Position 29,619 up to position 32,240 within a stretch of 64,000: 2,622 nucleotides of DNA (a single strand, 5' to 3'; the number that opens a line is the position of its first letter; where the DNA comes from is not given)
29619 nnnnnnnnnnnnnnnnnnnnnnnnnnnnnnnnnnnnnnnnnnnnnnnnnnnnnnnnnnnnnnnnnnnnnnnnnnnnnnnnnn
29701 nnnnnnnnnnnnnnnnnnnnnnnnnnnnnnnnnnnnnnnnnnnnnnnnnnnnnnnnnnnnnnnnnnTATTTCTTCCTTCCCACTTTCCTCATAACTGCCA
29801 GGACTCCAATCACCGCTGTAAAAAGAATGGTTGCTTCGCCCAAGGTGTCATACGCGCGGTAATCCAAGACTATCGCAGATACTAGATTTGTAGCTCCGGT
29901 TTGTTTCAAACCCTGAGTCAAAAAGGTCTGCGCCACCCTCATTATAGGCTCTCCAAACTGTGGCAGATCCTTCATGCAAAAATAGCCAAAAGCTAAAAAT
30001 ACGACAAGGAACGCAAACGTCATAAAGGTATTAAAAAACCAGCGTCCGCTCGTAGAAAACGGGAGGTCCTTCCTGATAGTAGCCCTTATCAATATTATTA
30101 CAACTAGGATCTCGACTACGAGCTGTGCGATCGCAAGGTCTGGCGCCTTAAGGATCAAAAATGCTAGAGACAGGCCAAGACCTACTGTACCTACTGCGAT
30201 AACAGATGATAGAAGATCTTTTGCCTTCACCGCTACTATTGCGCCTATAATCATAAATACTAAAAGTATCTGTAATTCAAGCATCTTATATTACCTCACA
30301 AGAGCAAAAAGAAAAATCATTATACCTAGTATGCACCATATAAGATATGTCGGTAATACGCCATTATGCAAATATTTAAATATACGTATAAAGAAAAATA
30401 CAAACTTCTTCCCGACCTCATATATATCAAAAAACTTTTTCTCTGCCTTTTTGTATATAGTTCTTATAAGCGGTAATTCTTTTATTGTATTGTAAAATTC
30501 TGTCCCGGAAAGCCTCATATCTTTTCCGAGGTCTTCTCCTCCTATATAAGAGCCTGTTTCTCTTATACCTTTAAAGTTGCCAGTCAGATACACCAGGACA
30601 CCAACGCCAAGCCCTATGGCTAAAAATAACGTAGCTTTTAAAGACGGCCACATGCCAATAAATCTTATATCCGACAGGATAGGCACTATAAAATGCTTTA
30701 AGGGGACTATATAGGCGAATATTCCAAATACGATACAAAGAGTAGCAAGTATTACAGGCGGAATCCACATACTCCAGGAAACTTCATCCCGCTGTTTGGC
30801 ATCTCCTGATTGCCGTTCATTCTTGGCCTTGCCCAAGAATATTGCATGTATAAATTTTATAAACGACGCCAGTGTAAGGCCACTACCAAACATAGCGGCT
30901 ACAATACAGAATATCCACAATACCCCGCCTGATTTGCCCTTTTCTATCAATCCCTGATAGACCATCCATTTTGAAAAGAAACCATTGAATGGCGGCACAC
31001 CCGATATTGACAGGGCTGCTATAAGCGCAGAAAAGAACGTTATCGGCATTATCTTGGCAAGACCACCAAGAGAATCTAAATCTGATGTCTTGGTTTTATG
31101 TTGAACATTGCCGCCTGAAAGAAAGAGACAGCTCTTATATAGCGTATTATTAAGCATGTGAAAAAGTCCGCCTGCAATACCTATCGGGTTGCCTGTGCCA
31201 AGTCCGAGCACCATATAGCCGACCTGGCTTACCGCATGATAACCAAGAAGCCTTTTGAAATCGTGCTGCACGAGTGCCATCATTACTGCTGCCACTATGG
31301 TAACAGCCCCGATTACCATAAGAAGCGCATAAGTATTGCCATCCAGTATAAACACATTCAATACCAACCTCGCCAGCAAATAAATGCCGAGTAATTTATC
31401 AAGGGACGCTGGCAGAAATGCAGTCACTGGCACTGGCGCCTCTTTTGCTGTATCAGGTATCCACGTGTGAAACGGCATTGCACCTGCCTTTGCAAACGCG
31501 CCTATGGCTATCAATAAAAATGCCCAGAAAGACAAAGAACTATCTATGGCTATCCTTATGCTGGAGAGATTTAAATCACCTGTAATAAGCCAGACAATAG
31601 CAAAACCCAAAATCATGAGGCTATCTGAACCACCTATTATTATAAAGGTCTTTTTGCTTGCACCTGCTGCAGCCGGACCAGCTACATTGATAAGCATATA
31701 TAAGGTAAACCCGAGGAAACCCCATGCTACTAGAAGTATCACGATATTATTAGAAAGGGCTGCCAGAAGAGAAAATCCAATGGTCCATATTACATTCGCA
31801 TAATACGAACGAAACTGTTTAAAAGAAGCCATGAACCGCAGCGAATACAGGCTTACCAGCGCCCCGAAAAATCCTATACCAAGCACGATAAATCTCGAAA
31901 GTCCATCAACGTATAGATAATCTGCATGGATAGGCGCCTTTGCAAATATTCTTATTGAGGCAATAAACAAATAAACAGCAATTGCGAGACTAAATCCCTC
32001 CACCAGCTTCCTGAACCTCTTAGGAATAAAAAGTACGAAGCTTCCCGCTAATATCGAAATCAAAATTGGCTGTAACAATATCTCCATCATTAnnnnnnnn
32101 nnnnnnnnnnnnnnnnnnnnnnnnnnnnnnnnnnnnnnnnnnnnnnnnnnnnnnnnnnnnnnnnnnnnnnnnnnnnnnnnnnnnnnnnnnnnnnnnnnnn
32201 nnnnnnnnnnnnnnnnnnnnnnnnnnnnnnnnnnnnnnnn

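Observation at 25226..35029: Mrp-linked group-4 [NiFe] hydrogenase with two antiporter-like subunits and a non-canonical gene order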

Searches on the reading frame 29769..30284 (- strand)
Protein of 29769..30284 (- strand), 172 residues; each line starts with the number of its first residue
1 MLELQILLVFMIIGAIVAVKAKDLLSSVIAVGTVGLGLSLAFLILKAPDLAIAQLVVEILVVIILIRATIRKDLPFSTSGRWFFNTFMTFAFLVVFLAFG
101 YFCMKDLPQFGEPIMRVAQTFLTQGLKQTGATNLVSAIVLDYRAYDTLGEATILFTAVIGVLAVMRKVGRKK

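Call 4: search_protein_families(library=pfam, proteins=[window:29769-30284:-])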
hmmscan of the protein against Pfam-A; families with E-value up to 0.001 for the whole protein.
window:29769-30284:- (172 aa): 2 families
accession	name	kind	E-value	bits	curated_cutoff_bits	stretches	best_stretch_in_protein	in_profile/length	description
PF13244.11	MbhD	-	5.1e-17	62.2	27.2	1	9-68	1-61/67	MBH, subunit D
PF20501.3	MbhE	-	4.4e-10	39.9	27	1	116-167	32-83/98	MBH, subunit E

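Call 85: search_protein_families(library=ncbifam, proteins=[window:29769-30284:-], max_evalue=0.00001)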
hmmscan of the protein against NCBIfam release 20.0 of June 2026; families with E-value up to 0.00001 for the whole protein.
window:29769-30284:- (172 aa): 15 families
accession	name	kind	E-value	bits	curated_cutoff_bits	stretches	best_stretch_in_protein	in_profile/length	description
NF009290.0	PRK12650.1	equivalog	1.7e-26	92.4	980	1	6-169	607-767/966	DUF4040 family protein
NF009159.0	PRK12504.1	equivalog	5.6e-25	88.3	141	1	6-167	9-174/178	DUF4040 domain-containing protein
NF009289.0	PRK12649.1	equivalog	4.5e-23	81.5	1117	1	6-169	623-786/789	putative monovalent cation/H+ antiporter subunit A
NF009288.0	PRK12648.1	equivalog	2.2e-22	79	1104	1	6-168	612-776/954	monovalent cation/H+ antiporter subunit A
NF009287.0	PRK12647.1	equivalog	4.6e-22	78.4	937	1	6-167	603-761/773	putative monovalent cation/H+ antiporter subunit A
NF009161.0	PRK12507.1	equivalog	2.4e-21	76.3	272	1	4-168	12-178/336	putative monovalent cation/H+ antiporter subunit B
NF009284.0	PRK12644.1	equivalog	2e-19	69.2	962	1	6-165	604-761/975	Na+/H+ antiporter subunit A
NF009285.0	PRK12645.1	equivalog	1.3e-18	66.7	1028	1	6-167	633-792/804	Na+/H+ antiporter subunit A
TIGR00940.1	2a6301s01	subfamily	2.5e-15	55.9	920.45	1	6-166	626-784/793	monovalent cation:proton antiporter subunit A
NF009286.0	PRK12646.1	equivalog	9.2e-15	54.2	1063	1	2-167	629-790/800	DUF4040 family protein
NF009217.0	PRK12567.1-1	equivalog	6.8e-14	51.9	268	1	93-170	11-90/238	putative monovalent cation/H+ antiporter subunit B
NF004172.0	PRK05640.1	equivalog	1.7e-12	47.8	156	1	126-168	108-150/152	putative monovalent cation/H+ antiporter subunit B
NF006242.0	PRK08378.1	subfamily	1.3e-10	41.7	98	1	5-71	9-75/85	hypothetical protein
NF004923.0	PRK06280.1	equivalog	2.6e-07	30.9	80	1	6-72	7-73/79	hypothetical protein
NF009229.0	PRK12579.1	equivalog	5.5e-07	29.4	229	1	126-164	38-76/258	putative monovalent cation/H+ antiporter subunit B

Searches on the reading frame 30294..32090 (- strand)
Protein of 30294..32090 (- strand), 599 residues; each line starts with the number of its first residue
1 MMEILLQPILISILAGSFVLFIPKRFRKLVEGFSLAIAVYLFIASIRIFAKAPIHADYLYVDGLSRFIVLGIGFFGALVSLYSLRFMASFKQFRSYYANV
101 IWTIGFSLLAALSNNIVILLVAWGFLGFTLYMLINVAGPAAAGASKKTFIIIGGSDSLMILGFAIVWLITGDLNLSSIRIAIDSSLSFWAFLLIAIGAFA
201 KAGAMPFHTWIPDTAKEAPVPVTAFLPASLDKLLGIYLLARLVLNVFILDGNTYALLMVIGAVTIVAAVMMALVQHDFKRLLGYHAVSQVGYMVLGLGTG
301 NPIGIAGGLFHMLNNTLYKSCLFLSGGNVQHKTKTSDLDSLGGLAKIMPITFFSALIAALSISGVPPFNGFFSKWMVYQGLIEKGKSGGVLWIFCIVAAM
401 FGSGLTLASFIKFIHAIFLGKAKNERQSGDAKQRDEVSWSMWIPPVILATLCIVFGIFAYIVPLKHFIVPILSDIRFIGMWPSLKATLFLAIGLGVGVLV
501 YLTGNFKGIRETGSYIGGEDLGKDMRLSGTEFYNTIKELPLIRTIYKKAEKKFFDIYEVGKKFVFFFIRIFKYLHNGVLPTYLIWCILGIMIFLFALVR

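Call 4: search_protein_families(library=pfam, proteins=[window:30294-32090:-])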
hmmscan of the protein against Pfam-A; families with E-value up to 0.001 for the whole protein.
window:30294-32090:- (599 aa): 1 family
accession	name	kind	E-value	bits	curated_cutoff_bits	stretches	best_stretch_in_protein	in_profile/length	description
PF00361.26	Proton_antipo_M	-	1.5e-56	192.2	21.5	1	113-397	1-289/294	NADH:quinone oxidoreductase/Mrp antiporter, TM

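Call 8: search_protein_families(library=ncbifam, proteins=[window:30294-32090:-])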
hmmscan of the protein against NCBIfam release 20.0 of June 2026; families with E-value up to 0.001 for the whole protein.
window:30294-32090:- (599 aa): 72 families (the best 25 are shown)
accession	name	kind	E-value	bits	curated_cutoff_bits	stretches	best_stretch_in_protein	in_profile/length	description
NF006419.0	PRK08668.1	equivalog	4.3e-71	240.4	617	1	6-595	4-610/613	NADH dehydrogenase subunit M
NF005141.0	PRK06590.1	equivalog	4.1e-67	227.5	556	1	59-597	77-609/615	NADH-quinone oxidoreductase subunit L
NF009287.0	PRK12647.1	equivalog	6.2e-67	226.7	937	1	59-503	72-517/773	putative monovalent cation/H+ antiporter subunit A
NF006240.0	PRK08376.1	subfamily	1.9e-66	225.1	662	1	59-471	86-503/521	putative monovalent cation/H+ antiporter subunit D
NF009310.0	PRK12668.1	equivalog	3.6e-66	224.2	564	1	2-460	3-435/584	Na(+)/H(+) antiporter subunit D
NF009289.0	PRK12649.1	equivalog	3.6e-66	224.1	1117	1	59-501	76-533/789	putative monovalent cation/H+ antiporter subunit A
NF009288.0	PRK12648.1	equivalog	1.3e-64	218.8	1104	1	59-501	72-520/954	monovalent cation/H+ antiporter subunit A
TIGR01974.1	NDH_I_L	subfamily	1.7e-64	218.9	407.5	1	59-596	78-628/630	NADH-quinone oxidoreductase subunit L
TIGR00940.1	2a6301s01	subfamily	1.8e-64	218.4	920.45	1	59-489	71-526/793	monovalent cation:proton antiporter subunit A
NF005086.0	PRK06521.1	equivalog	1.5e-63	215.3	667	1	53-462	70-495/669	hydrogenase 4 subunit B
NF009285.0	PRK12645.1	equivalog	3.8e-63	214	1028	1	10-470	25-503/804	Na+/H+ antiporter subunit A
NF005097.0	PRK06525.1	equivalog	2.7e-59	201.2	430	1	59-460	72-476/480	hydrogenase 4 subunit D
NF009290.0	PRK12650.1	equivalog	6.2e-59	199.8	980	1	59-490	77-507/966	DUF4040 family protein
NF009284.0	PRK12644.1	equivalog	2.9e-55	187.8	962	1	59-502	70-520/975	Na+/H+ antiporter subunit A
NF005044.0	PRK06458.1-4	equivalog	7.8e-51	173.5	610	1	4-458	10-478/531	hydrogenase 4 subunit F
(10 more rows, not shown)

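Call 37: search_solved_structures(query=window:30294-32090:-, max_evalue=1e-20)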
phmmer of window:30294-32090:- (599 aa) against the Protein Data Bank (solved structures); distinct sequences matched with E-value up to 1e-20: 45.
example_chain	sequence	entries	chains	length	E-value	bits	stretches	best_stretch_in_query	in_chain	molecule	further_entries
7qru_A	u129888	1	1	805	9.7e-52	179.5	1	59-503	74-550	Na+/H+ antiporter subunit A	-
6z16_A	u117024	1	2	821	6.2e-45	157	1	59-461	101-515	Multisubunit Na+/H+ antiporter, A subunit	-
8e9g_L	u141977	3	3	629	2.9e-42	148.3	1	59-497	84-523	NADH-quinone oxidoreductase, L subunit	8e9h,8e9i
6cfw_H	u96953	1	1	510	4.5e-42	147.6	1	46-463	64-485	Monovalent cation/H+ antiporter subunit D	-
7d3u_A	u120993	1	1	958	1.5e-38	135.9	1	59-462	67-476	Monovalent Na+/H+ antiporter subunit A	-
6hum_F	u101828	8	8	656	3.3e-38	134.8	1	54-457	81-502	NADH dehydrogenase subunit 5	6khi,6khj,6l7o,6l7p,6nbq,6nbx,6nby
4he8_L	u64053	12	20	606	1.9e-37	132.3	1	5-473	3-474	NADH-quinone oxidoreductase subunit 12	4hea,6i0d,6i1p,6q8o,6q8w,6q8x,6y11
6u8y_X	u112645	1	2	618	2.6e-36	128.6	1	9-596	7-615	NADH dehydrogenase subunit M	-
7qru_D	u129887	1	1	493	1.3e-35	126.3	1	3-459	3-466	Na+/H+ antiporter subunit D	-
7zm7_5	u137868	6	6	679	2.2e-34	122.2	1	62-422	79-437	NADH-ubiquinone oxidoreductase chain 5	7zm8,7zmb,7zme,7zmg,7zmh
7wff_F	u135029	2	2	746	1.6e-33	119.4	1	60-378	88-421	NAD(P)H-quinone oxidoreductase subunit 5, chloroplastic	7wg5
7z7r_L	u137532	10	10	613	1.8e-33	119.2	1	59-488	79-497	NADH dehydrogenase subunit L | NADH-quinone oxidoreductase subunit L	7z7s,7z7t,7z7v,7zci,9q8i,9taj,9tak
7eu3_F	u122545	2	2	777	2.1e-33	118.9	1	45-408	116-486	NAD(P)H-quinone oxidoreductase subunit F | NADH-plastoquinone oxidoreductase subunit 5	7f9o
3rko_L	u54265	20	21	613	2.8e-33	118.5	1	59-477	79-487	NADH-QUINONE OXIDOREDUCTASE SUBUNIT L | Proton-translocating NADH-quinone oxidoreductase, chain L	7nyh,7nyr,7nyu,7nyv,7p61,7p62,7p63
9grx_F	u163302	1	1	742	3.5e-33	118.2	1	39-407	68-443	NAD(P)H-quinone oxidoreductase subunit 5, chloroplastic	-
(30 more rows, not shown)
